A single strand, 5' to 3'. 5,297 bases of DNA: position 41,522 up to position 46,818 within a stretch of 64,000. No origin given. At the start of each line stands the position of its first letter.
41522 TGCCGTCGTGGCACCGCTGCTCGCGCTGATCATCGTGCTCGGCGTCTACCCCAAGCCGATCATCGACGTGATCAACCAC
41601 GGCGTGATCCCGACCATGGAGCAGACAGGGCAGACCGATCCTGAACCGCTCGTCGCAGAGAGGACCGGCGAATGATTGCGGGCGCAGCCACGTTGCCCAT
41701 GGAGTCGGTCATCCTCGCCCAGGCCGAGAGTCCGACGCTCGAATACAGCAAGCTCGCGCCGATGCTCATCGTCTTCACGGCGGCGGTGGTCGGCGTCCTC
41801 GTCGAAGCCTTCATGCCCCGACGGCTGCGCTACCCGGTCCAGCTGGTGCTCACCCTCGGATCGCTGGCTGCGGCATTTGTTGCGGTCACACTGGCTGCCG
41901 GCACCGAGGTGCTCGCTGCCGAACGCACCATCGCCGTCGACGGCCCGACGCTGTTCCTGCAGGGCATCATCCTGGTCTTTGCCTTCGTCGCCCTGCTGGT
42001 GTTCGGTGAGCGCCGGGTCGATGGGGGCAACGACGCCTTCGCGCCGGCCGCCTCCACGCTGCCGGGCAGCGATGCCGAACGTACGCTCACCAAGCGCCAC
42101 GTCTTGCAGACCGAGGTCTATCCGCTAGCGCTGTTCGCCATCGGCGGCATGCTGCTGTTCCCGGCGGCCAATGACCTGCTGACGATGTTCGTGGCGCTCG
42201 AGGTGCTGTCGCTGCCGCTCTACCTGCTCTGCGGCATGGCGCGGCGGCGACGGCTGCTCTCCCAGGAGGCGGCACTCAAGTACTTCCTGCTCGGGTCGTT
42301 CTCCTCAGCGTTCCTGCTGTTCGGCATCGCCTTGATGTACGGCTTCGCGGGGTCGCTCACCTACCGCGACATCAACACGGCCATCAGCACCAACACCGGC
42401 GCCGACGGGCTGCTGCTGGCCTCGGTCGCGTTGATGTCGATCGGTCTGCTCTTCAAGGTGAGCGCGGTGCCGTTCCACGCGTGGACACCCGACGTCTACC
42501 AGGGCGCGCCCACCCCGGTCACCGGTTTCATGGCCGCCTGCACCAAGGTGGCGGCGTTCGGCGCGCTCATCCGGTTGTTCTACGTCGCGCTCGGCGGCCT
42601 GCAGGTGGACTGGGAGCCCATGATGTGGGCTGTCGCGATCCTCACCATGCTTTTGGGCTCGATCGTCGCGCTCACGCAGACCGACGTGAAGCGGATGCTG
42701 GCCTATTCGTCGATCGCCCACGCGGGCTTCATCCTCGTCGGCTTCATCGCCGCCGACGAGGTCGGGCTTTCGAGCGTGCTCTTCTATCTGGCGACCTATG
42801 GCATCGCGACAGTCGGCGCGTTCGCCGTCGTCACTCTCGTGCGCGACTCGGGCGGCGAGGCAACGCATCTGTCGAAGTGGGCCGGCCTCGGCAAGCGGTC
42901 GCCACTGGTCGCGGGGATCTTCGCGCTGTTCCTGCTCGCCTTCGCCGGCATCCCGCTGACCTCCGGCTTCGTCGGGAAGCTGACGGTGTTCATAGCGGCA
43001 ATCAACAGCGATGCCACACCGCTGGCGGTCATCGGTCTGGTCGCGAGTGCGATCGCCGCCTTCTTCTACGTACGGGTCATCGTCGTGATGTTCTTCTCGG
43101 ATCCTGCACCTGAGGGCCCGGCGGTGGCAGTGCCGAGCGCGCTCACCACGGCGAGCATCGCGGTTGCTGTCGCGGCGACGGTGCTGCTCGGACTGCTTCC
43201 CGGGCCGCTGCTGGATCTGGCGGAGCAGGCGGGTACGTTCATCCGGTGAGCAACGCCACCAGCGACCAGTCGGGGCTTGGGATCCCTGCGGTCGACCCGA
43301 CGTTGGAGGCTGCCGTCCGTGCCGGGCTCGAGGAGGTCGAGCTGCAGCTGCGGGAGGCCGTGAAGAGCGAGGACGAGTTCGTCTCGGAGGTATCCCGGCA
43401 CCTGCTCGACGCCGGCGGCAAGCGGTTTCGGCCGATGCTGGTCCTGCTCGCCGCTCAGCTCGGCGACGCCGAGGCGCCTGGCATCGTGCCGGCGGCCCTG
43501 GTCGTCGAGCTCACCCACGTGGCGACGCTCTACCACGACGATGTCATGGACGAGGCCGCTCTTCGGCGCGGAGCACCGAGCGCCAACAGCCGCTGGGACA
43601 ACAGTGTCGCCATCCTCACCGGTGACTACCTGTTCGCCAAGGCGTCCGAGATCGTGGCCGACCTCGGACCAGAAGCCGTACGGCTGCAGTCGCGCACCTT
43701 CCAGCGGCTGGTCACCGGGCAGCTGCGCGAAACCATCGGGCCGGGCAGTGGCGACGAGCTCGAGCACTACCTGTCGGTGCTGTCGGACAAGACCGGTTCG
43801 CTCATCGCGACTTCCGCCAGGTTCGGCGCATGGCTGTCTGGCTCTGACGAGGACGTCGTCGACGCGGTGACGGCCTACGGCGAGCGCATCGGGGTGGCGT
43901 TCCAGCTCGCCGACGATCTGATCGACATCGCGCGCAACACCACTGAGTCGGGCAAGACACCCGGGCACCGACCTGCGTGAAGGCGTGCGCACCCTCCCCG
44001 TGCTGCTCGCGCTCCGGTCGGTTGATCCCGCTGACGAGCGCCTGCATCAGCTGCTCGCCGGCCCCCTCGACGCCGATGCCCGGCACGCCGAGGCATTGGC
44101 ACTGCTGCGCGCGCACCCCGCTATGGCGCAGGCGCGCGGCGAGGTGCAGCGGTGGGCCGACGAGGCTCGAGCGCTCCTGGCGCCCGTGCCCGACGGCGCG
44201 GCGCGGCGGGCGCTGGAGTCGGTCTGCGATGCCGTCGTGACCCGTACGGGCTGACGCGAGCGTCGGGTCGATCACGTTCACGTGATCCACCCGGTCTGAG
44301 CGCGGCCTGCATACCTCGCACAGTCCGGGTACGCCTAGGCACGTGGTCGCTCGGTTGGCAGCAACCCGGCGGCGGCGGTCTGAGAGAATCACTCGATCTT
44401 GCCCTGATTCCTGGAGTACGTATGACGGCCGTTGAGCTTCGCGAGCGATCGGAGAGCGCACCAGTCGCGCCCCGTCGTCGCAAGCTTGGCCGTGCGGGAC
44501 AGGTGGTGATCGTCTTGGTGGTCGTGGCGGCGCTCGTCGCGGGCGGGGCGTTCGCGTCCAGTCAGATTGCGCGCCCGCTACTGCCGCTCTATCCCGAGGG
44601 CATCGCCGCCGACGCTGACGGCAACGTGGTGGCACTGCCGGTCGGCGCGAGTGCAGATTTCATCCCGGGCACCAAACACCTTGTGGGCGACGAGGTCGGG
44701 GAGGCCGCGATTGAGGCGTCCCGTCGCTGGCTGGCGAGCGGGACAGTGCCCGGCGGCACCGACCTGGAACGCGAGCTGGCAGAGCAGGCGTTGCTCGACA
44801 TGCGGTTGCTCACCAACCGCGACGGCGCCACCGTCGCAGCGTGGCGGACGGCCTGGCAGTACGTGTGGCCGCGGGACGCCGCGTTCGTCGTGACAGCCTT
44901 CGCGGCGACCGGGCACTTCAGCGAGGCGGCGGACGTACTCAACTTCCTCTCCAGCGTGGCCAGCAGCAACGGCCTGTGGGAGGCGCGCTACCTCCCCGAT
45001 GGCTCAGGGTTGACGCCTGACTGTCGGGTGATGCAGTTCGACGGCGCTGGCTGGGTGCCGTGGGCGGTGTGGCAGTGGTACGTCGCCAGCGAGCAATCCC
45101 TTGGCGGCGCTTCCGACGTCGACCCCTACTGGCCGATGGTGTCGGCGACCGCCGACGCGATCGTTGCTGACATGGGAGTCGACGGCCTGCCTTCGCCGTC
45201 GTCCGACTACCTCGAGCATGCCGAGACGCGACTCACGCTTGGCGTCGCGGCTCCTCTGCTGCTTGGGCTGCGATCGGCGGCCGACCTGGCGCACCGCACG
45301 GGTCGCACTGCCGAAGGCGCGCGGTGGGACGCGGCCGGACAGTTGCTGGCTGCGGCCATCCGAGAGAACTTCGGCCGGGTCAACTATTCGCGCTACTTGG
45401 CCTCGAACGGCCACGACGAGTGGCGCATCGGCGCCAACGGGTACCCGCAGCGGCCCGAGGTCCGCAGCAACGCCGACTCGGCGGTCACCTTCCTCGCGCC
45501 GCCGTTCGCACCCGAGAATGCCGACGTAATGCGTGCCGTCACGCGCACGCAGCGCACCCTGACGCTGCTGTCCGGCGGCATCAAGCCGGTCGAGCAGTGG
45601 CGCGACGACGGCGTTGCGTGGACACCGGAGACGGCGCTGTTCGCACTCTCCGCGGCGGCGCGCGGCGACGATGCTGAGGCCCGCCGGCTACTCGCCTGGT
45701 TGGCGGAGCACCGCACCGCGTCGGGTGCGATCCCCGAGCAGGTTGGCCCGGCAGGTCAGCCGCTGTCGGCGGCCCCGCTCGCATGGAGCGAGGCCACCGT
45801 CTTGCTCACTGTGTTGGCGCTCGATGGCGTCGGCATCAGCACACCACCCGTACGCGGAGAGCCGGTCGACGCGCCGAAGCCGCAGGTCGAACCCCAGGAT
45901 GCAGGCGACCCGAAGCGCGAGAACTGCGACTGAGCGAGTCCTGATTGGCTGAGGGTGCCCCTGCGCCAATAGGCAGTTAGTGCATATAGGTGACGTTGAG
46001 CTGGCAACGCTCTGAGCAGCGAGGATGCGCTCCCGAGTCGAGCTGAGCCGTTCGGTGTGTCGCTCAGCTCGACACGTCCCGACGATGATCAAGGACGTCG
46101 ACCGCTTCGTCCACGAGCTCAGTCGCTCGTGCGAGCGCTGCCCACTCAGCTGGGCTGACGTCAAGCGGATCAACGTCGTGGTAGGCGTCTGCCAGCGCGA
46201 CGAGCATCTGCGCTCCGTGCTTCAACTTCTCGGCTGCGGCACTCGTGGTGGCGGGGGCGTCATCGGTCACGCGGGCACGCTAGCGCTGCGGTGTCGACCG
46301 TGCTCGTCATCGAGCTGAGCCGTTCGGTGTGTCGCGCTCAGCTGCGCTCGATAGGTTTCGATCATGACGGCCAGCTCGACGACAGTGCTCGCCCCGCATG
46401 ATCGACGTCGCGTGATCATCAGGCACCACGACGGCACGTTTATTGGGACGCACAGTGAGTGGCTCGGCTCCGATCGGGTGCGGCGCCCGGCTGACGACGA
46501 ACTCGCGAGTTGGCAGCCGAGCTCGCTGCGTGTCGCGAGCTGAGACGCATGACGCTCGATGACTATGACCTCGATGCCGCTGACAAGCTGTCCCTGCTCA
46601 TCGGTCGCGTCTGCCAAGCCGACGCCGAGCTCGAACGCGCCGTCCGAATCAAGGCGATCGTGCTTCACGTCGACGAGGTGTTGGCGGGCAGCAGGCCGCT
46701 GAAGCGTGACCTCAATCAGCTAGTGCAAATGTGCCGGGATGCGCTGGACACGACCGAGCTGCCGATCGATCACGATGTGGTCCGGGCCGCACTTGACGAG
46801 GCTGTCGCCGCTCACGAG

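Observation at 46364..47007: Two-gene module: an unlisted 59-aa ORF followed 5 nt later by a 152-aa protein with an RNxxxH (HEPN-like) motif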

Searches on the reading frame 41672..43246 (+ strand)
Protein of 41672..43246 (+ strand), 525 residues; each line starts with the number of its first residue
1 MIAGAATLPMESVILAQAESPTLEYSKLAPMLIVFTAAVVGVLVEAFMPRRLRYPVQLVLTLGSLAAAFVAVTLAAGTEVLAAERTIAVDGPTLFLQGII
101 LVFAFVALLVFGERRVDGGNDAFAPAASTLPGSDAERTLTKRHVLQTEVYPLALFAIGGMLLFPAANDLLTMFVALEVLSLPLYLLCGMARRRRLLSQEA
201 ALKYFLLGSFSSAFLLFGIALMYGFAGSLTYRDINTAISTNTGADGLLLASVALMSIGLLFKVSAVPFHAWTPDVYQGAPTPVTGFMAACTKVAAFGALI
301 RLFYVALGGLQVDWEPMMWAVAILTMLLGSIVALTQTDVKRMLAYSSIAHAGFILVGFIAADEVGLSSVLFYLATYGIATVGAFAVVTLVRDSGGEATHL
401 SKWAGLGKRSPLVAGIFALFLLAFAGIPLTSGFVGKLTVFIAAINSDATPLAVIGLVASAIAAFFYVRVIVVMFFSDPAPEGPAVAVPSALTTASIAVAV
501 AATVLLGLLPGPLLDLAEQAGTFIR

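Call 15: search_protein_families(library=pfam, proteins=[window:41672-43246:+], max_evalue=0.1)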
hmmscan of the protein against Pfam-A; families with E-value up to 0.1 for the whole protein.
window:41672-43246:+ (525 aa): 1 family
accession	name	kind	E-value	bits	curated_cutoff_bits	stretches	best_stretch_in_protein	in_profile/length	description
PF00361.26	Proton_antipo_M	-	3.3e-74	250.2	21.5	1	166-461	1-293/294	NADH:quinone oxidoreductase/Mrp antiporter, TM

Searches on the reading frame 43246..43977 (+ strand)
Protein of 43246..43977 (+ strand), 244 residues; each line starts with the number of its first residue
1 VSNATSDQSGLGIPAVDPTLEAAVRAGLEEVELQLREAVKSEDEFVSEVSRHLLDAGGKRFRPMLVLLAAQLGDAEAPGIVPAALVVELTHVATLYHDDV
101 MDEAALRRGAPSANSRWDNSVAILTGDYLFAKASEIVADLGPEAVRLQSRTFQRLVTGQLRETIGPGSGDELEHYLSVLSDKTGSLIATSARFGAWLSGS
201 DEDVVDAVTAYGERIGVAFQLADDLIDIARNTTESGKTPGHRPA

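Call 15: search_protein_families(library=pfam, proteins=[window:43246-43977:+], max_evalue=0.1)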
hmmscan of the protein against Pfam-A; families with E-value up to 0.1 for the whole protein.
window:43246-43977:+ (244 aa): 1 family
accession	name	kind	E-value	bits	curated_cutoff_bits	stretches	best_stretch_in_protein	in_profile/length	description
PF00348.22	polyprenyl_synt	-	1.9e-52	178.4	27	1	45-238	3-201/251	Polyprenyl synthetase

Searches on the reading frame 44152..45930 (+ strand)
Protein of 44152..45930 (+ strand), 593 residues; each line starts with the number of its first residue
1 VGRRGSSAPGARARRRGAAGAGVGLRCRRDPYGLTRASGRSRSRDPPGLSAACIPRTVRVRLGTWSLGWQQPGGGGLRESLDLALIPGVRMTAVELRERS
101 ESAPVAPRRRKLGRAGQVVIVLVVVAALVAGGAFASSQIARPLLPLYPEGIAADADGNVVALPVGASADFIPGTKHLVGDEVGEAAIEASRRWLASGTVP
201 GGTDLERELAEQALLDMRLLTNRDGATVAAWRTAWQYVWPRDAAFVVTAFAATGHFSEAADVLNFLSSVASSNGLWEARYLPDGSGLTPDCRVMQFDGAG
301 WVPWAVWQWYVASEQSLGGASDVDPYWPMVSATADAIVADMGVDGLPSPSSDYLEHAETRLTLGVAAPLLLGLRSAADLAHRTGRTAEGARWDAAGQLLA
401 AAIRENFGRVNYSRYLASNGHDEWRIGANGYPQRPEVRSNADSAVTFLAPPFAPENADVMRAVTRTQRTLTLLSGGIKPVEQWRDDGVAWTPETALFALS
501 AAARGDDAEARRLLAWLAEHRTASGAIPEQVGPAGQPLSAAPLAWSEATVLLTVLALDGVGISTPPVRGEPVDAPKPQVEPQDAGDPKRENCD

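Call 6: search_protein_families(library=pfam, proteins=[window:44152-45930:+], max_evalue=1)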
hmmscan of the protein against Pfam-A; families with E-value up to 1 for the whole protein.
window:44152-45930:+ (593 aa): 2 families
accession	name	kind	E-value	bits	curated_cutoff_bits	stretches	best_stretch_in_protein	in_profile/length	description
PF00723.27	Glyco_hydro_15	-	1.7e-07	30.9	22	2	224-268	23-70/427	Glycosyl hydrolases family 15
PF17389.8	Bac_rhamnosid6H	-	0.049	13.3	24.5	0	484-552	38-106/339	Bacterial alpha-L-rhamnosidase 6 hairpin glycosidase domain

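Call 7: search_protein_families(library=ncbifam, proteins=[window:44152-45930:+], max_evalue=1)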
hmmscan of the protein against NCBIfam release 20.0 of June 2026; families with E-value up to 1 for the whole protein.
window:44152-45930:+ (593 aa): 4 families
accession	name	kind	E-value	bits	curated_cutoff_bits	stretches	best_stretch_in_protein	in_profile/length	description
TIGR01577.1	oligosac_amyl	hypoth_equivalog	8e-26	90.8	820.7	2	209-407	257-457/616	oligosaccharide amylase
TIGR01535.1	glucan_glucosid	equivalog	3.6e-06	25.7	741.9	1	231-393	292-443/662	glucan 1,4-alpha-glucosidase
NF041084.1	trehalase_H1_Arch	equivalog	0.0023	16.7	820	1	235-271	251-287/570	alpha,alpha-trehalase TreH1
NF041085.1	trehalase_H2_Arch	equivalog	0.0053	15.2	1000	1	235-270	252-287/579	alpha,alpha-trehalase TreH2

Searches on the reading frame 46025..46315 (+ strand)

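Call 15: search_protein_families(library=pfam, proteins=[window:46025-46315:+], max_evalue=0.1)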
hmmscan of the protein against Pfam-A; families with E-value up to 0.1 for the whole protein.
window:46025-46315:+ (97 aa): 1 family
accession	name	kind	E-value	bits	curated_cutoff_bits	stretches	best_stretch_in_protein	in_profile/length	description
PF17976.7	zf-RING_12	-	0.014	16.1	25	1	36-60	32-56/73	RING/Ubox like zinc-binding domain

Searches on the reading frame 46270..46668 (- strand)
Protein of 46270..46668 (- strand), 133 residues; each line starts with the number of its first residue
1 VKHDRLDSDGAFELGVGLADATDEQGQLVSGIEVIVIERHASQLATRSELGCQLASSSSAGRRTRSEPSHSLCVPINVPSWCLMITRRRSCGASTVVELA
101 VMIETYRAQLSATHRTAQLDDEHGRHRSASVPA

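Call 6: search_protein_families(library=pfam, proteins=[window:46270-46668:-], max_evalue=1)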
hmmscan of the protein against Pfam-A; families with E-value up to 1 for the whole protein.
window:46270-46668:- (133 aa): 0 families

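Call 7: search_protein_families(library=ncbifam, proteins=[window:46270-46668:-], max_evalue=1)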
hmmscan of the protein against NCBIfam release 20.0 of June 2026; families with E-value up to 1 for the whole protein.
window:46270-46668:- (133 aa): 0 families

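Call 9: search_protein_families(library=padloc, proteins=[window:46270-46668:-], max_evalue=1)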
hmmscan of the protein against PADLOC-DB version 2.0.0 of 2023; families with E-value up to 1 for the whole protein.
window:46270-46668:- (133 aa): 0 families

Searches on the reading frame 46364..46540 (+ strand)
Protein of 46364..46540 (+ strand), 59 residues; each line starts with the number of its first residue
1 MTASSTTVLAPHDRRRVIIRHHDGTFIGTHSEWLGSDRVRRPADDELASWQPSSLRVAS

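Call 6: search_protein_families(library=pfam, proteins=[window:46364-46540:+], max_evalue=1)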
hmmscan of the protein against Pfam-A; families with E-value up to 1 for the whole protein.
window:46364-46540:+ (59 aa): 0 families

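Call 7: search_protein_families(library=ncbifam, proteins=[window:46364-46540:+], max_evalue=1)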
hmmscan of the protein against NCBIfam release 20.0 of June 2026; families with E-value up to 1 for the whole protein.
window:46364-46540:+ (59 aa): 0 families

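Call 9: search_protein_families(library=padloc, proteins=[window:46364-46540:+], max_evalue=1)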
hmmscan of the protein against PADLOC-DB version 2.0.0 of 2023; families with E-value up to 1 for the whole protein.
window:46364-46540:+ (59 aa): 0 families

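Call 57: search_protein_families(library=phrogs, proteins=[window:46364-46540:+], max_evalue=0.01)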
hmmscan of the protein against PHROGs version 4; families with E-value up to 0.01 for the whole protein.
window:46364-46540:+ (59 aa): 0 families

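Call 59: list_cluster_members(proteins=[window:46364-46540:+, window:46067-46270:-, window:46085-46315:+, window:46025-46315:+, window:46270-46668:-, window:46549-47004:+, window:46510-47004:+, window:47363-48007:-, window:47363-47935:-, window:48988-49371:-])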
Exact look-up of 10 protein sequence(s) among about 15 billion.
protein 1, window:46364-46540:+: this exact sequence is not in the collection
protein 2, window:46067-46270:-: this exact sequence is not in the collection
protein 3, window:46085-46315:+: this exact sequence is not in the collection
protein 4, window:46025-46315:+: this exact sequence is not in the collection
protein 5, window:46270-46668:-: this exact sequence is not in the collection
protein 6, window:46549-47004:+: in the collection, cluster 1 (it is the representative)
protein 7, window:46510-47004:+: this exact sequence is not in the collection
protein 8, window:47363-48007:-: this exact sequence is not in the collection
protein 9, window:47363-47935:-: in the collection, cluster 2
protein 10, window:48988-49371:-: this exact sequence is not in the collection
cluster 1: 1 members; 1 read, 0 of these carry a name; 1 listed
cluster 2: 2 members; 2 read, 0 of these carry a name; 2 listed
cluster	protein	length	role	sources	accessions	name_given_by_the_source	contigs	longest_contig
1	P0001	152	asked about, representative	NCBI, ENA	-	-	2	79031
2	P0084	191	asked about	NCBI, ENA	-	-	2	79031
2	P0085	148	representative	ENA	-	-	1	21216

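Call 79: find_homologous_proteins(query=window:46364-46540:+, max_evalue=0.1)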
Query window:46364-46540:+: no candidate shares three 5-residue words with the query. No homologue found.
